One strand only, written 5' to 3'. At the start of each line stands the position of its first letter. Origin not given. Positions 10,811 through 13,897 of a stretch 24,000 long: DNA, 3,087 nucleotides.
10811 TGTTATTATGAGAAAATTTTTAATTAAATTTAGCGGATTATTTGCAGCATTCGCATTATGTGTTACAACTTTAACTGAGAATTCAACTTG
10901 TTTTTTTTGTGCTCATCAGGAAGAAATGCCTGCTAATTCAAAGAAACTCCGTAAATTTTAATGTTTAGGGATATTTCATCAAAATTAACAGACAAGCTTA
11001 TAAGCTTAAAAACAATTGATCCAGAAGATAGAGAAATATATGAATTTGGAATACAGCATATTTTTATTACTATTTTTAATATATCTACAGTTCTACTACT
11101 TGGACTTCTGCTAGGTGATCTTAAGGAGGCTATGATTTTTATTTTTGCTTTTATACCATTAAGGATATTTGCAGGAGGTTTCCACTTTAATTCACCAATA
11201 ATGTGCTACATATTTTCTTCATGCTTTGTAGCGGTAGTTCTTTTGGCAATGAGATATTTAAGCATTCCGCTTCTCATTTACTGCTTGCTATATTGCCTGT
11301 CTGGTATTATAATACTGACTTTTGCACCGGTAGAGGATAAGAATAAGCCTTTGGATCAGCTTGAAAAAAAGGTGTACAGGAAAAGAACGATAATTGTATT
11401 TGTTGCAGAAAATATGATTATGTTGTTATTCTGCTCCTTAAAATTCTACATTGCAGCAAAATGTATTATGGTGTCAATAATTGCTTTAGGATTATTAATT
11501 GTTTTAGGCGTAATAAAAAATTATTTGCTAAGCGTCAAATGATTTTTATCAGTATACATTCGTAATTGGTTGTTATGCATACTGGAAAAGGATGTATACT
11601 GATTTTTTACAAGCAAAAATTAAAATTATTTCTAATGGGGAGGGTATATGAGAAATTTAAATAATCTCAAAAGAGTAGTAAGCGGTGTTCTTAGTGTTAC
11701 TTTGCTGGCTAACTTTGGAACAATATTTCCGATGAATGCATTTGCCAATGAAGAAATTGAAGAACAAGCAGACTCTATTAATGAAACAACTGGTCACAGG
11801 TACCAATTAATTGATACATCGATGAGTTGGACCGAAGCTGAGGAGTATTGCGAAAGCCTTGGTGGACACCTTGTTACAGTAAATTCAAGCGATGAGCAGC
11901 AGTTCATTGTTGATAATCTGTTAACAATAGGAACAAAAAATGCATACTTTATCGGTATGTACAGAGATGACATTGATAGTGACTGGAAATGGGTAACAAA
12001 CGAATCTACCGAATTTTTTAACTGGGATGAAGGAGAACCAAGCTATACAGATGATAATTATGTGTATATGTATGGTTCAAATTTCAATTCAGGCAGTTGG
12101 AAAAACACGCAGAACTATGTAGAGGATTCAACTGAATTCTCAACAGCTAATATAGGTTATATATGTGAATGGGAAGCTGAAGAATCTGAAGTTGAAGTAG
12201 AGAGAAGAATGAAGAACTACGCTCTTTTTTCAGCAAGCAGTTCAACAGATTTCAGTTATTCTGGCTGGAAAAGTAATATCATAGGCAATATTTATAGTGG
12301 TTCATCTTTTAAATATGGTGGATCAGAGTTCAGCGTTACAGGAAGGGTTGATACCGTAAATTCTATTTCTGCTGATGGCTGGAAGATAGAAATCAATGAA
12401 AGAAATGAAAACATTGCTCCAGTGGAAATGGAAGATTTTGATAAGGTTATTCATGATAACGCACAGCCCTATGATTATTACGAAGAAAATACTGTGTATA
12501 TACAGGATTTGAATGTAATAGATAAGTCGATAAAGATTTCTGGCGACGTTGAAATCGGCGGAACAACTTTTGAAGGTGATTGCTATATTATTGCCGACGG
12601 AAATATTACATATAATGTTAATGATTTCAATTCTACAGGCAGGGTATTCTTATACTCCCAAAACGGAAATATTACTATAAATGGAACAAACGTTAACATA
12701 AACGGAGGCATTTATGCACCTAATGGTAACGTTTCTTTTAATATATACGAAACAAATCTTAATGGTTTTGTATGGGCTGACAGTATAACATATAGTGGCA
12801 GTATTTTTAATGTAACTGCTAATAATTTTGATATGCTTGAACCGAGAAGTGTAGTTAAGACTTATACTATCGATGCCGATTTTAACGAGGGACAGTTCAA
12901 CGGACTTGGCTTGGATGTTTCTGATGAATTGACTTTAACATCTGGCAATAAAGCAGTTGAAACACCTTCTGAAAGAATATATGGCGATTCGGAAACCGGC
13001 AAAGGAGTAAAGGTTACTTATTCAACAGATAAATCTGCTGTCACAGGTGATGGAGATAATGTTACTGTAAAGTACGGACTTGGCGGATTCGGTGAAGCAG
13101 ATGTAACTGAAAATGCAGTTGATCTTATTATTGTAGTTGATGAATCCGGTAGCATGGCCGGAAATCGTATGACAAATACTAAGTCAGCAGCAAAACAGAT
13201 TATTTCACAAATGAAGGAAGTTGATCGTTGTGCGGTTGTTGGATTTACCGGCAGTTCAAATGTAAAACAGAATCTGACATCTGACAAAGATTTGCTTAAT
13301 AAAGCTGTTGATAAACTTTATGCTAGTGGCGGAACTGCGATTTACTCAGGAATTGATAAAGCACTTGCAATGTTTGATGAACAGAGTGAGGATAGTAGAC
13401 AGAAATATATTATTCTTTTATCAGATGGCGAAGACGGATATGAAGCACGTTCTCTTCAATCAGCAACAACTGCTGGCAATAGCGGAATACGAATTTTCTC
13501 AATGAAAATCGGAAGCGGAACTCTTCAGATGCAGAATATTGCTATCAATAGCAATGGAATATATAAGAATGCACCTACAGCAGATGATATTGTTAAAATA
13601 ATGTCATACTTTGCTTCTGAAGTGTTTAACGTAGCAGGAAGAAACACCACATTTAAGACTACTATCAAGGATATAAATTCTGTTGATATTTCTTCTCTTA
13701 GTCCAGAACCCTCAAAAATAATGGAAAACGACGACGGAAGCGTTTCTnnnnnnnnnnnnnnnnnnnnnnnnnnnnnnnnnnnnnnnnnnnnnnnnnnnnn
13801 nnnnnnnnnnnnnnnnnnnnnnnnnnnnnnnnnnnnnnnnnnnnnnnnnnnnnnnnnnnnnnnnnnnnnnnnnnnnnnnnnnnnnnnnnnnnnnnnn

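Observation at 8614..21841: agr-type peptide quorum-sensing circuit placed directly upstream of, and apparently transcriptionally fused to, a 3397-aa RHS polymorphic toxin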

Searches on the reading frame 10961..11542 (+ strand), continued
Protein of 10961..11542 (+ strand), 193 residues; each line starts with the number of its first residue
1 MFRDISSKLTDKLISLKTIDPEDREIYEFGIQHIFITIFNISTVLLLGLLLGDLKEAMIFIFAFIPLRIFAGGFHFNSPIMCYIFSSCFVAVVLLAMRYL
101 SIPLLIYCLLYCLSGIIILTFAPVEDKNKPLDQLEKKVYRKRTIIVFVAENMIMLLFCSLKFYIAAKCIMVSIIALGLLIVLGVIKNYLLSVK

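Call 73: find_encoding_contigs(protein=window:10961-11542:+, flank=10000, max_places=6)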
Protein window:10961-11542:+ (193 aa): 23 contigs read that carry it; 6 places shown.
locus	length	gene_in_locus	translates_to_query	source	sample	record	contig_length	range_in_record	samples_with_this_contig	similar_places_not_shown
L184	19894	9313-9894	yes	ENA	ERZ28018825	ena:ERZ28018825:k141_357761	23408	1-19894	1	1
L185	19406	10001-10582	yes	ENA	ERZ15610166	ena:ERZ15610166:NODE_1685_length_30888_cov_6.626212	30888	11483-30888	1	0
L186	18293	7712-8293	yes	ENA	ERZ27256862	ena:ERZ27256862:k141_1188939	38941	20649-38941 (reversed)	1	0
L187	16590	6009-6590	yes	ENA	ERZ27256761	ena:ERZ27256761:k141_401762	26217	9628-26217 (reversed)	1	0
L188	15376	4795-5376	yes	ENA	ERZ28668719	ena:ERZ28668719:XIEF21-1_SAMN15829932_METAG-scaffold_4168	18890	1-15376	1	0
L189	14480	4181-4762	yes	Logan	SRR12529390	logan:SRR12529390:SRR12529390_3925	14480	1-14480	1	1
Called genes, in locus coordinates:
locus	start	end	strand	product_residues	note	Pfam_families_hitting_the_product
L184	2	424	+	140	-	?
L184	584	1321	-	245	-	PF00404:Dockerin_1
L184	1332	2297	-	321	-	-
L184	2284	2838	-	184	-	PF07638:Sigma70_ECF (weak), PF04542:Sigma70_r2, PF08281:Sigma70_r4_2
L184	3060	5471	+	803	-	PF18555:MobL, PF08238:Sel1 (weak)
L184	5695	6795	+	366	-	PF14659:Phage_int_SAM_3, PF00589:Phage_integrase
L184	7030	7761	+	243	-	PF00072:Response_reg, PF04397:LytTR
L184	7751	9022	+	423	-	PF14501:HATPase_c_5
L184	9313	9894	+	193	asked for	PF04647:AgrB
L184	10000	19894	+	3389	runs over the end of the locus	PF00059:Lectin_C, PF00092:VWA, PF13519:VWA_2, PF13768:VWA_3, PF05593:RHS_repeat, PF25023:TEN_YD-shell, PF05593:RHS_repeat, PF25023:TEN_YD-shell, +11 more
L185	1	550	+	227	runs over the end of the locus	-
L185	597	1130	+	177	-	PF01885:PTS_2-RNA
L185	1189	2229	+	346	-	-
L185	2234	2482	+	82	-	PF19598:DUF6103 (weak)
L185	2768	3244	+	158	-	-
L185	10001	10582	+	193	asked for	PF04647:AgrB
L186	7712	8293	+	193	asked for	PF04647:AgrB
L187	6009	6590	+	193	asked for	PF04647:AgrB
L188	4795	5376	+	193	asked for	PF04647:AgrB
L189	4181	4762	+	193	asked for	PF04647:AgrB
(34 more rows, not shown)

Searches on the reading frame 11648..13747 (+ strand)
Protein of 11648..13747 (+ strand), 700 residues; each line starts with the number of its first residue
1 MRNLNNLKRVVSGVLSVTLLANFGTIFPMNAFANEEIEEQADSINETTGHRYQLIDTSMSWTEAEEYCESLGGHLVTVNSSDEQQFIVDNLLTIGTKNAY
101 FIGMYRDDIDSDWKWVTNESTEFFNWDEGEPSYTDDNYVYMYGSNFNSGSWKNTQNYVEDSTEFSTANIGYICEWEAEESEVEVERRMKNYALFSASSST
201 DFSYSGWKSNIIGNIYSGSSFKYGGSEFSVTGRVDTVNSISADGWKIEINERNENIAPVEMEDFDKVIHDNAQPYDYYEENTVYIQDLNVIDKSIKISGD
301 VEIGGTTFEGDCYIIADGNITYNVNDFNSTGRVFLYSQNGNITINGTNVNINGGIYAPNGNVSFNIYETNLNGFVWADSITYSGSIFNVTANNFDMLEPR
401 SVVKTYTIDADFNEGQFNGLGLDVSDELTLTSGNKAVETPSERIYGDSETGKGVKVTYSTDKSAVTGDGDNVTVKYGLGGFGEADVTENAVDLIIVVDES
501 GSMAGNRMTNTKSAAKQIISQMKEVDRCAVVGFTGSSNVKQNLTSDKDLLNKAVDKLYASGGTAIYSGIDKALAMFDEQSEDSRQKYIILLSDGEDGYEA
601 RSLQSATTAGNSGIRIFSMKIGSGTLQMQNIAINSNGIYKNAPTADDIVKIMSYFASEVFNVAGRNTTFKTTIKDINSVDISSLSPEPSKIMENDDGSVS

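Call 28: find_related_loci(query=A1, collection=genome_contigs, flank=10000)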
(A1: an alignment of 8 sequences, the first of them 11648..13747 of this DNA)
Query A1 (700 aa) in genome_contigs; peptide patterns used: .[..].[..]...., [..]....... (x = any residue, [..] = any of these).
188 stretches matched a pattern; 37 encode a relative of the query (tblastn E <= 1e-3); 37 distinct loci.
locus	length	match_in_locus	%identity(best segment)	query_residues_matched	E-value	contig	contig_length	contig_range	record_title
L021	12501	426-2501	65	8-700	0e+0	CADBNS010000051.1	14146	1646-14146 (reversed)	MAG: Ruminococcus flavefaciens isolate RUG14135 genome assembly, contig: RUG14135_asm_51, whole genome shotgun sequence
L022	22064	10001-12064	66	8-700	0e+0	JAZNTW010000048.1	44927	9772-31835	MAG: Oscillospiraceae bacterium isolate T1900044802_TS20190268.MAGScoT_cleanbin_000003 SGB_2717_k141_1554371, whole geno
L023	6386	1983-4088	66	1-700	0e+0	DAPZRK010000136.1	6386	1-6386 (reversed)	MAG TPA_asm: Candidatus Ruminococcus hominiciens isolate MAG-GUT85765 NODE_1210_l_6429_c_5.243803, whole genome shotgun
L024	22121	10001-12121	62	1-700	0e+0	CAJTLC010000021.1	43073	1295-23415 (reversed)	MAG TPA_asm: uncultured Ruminococcus sp. isolate MGBC100158 genome assembly, contig: MGBC100158.21, whole genome shotgun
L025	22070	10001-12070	67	8-700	0e+0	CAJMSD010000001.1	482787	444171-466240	TPA_asm: uncultured bacterium isolate SRR5580103-bin.7 genome assembly, contig: NODE_3_length_482787_cov_38.478538, whol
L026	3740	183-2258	57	8-700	0e+0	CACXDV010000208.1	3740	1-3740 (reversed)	MAG: uncultured Ruminococcus sp. isolate RUG11172 genome assembly, contig: RUG11172_asm_208, whole genome shotgun sequen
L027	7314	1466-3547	57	8-700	0e+0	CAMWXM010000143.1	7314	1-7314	MAG TPA_asm: uncultured Ruminococcus sp. isolate SRR14411257_bin.9_metawrap_v1.3_MAG genome assembly, contig: NODE.1615_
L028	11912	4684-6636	59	52-700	0e+0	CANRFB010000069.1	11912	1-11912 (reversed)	MAG: uncultured Clostridia bacterium isolate Lapin-023__bin87 genome assembly, contig: Lapin-023__NODE_6958_length_11912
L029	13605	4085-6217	56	8-700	0e+0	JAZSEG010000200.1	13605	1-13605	MAG: Oscillospiraceae bacterium isolate T1900044591_TS20190057.MAGScoT_cleanbin_000024 SGB_635_k141_882704, whole genome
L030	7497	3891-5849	58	46-700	0e+0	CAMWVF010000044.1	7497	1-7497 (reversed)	MAG TPA_asm: uncultured Clostridia bacterium isolate SRR14411289_bin.2_metawrap_v1.3_MAG genome assembly, contig: NODE.2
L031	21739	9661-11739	53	8-700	0e+0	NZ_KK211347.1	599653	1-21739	Ruminococcus flavefaciens ND2009 T488DRAFT_scaffold00002.2, whole genome shotgun sequence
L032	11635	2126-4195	50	8-698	0e+0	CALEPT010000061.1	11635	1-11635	MAG TPA_asm: uncultured Ruminococcus sp. isolate ERR1278072_bin.68_CONCOCT_v1.1_MAG genome assembly, contig: ERZ842375.4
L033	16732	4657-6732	50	8-698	0e+0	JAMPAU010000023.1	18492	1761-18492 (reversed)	MAG: Ruminococcus flavefaciens isolate NALB_7813_7 Scaffold_#23__SCF_023___18492_bp, whole genome shotgun sequence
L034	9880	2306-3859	62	185-700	0e+0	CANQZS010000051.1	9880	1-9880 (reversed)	MAG: uncultured Clostridia bacterium isolate Lapin-017__bin21 genome assembly, contig: Lapin-017__NODE_5207_length_9880_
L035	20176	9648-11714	48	7-700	0e+0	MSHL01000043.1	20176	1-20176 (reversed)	MAG: Ruminococcus sp. Zagget11 zag_T1_merged_singles_contig_4798, whole genome shotgun sequence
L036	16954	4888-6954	47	8-698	0e+0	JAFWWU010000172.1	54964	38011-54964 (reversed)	MAG: Ruminococcus sp. isolate RGIG6142 Sheep_Rectum-1__c1079278, whole genome shotgun sequence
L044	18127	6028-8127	55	8-700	0e+0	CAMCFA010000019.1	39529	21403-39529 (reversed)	MAG: uncultured Clostridia bacterium isolate SRR17382100_bin.23_metaWRAP_v1.3_MAG genome assembly, contig: ERZ10544632.6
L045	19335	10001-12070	50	8-698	0e+0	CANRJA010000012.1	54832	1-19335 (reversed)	MAG: uncultured Clostridia bacterium isolate Lapin-024__bin85 genome assembly, contig: Lapin-024__NODE_726_length_54832_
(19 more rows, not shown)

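Call 42: search_protein_families(library=pfam, proteins=[L022:5526-8936:+, L022:8890-9468:-, L031:5370-8750:-, L035:4176-7826:+, L035:8382-9383:+, L045:8937-9767:-, L044:2679-4073:+, L044:4058-5704:+, L029:2133-3905:+, L036:4234-4551:-], max_evalue=0.001)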
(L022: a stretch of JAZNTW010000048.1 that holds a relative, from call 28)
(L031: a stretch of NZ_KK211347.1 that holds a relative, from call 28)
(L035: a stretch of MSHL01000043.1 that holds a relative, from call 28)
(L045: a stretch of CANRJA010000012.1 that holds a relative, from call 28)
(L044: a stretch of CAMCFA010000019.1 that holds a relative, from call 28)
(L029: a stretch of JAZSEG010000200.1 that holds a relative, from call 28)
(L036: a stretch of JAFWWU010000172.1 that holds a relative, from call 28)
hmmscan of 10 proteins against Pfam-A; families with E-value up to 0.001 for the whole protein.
L022:5526-8936:+ (1136 aa): 8 families
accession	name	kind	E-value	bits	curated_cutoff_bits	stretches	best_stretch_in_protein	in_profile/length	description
PF22124.2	Glyco_hydro_95_cat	-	6e-152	506.7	27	1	317-724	1-408/408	Glycosyl hydrolase family 95 catalytic domain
PF14498.12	Glyco_hyd_65N_2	-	1.1e-58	199.5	27.7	1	55-292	9-231/234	Glycosyl hydrolase family 65, N-terminal domain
PF03422.21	CBM_6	-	9.4e-35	120.1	28.9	1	954-1074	1-124/125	Carbohydrate binding module (family 6)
PF21307.2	Glyco_hydro_95_C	-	1.8e-23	83.3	27.6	1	726-790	1-64/94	Glycoside hydrolase family 95, C-terminal domain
PF00404.24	Dockerin_1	-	6.2e-14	52.4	22.9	1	1079-1135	1-57/57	Dockerin type I domain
PF00754.31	F5_F8_type_C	-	1.7e-08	35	28.2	1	822-922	11-116/127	F5/8 type C domain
PF22633.2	F5_F8_type_C_2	-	0.00021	22.2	27.8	1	828-916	2-91/91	NedA-like, galactose-binding domain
PF18099.7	CBM_35_2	-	0.00026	21.4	23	1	970-1045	13-88/112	Carbohydrate binding module (family 35)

L022:8890-9468:- (192 aa): 0 families

L031:5370-8750:- (1126 aa): 5 families
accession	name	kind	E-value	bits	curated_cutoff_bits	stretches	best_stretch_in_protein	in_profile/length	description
PF13306.12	LRR_5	-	8.1e-124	407.6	27.7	6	385-486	11-110/127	BspA type Leucine rich repeat region (6 copies)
PF13855.12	LRR_8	-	1.4e-24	86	27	0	442-486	13-58/61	Leucine rich repeat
PF23952.1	LRR_EndoS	-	4.9e-11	43.3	27.9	0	904-963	56-116/116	Endo-beta-N-acetylglucosaminidase EndoS LRR domain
PF00404.24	Dockerin_1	-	2.2e-09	37.8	22.9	1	1045-1101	1-52/57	Dockerin type I domain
PF12799.13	LRR_4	-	0.00016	22.2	27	0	386-415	2-30/44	Leucine Rich repeats (2 copies)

L035:4176-7826:+ (1216 aa): 3 families
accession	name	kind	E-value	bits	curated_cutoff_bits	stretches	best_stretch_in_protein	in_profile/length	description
PF18884.5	TSP3_bac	-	4.4e-14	52.4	25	3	300-321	1-22/22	Bacterial TSP3 repeat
PF00553.25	CBM_2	-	4.7e-14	53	24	1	26-117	2-90/101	Cellulose binding domain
PF09478.16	CBM49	-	0.00013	22.6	23.4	0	29-107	5-77/80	Carbohydrate binding domain CBM49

L035:8382-9383:+ (333 aa): 2 families
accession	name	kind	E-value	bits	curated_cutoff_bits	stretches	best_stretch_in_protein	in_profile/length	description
PF13306.12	LRR_5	-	5.3e-13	49.4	27.7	1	81-171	37-123/127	BspA type Leucine rich repeat region (6 copies)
PF21910.2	GH85_C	-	2.2e-06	28.5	27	1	223-255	19-51/95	GH85 endohexosaminidases, C-terminal domain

L045:8937-9767:- (276 aa): 1 family
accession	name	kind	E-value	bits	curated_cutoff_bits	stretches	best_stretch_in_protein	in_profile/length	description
PF00271.37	Helicase_C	-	0.00016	22.4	23.5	1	175-267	19-98/110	Helicase conserved C-terminal domain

L044:2679-4073:+ (464 aa): 4 families
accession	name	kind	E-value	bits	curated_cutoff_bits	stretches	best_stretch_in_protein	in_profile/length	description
PF13155.12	Toprim_2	-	2.7e-21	76.2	22.1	1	203-294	1-88/88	Toprim-like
PF13154.11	DUF3991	-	6.4e-18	65.4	24.5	1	123-197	1-72/74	Protein of unknown function (DUF3991)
PF13362.12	Toprim_3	-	1.8e-05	25.5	27.2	1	202-296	2-91/95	Toprim domain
PF01751.28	Toprim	-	0.0005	20.6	23.1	0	246-282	54-95/96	Toprim domain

L044:4058-5704:+ (548 aa): 3 families
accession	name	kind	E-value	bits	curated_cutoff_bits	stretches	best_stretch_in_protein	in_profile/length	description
PF02534.20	T4SS-DNA_transf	-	4.3e-49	168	20.1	1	97-525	34-441/468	Type IV secretory system Conjugative DNA transfer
PF12696.13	TraG-D_C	-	7.1e-30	104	22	1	389-509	1-126/126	TraM recognition site of TraD and TraG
PF10412.15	TrwB_AAD_bind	-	4e-20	72.5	20.5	1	355-518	215-377/387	Type IV secretion-system coupling protein DNA-binding domain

L029:2133-3905:+ (590 aa): 3 families
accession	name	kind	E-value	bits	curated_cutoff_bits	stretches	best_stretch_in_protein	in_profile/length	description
PF02534.20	T4SS-DNA_transf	-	7.9e-48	163.9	20.1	1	83-520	21-441/468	Type IV secretory system Conjugative DNA transfer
PF12696.13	TraG-D_C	-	1.7e-28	99.5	22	1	384-504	1-126/126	TraM recognition site of TraD and TraG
PF10412.15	TrwB_AAD_bind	-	2.4e-19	70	20.5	1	350-513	215-378/387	Type IV secretion-system coupling protein DNA-binding domain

L036:4234-4551:- (105 aa): 0 families
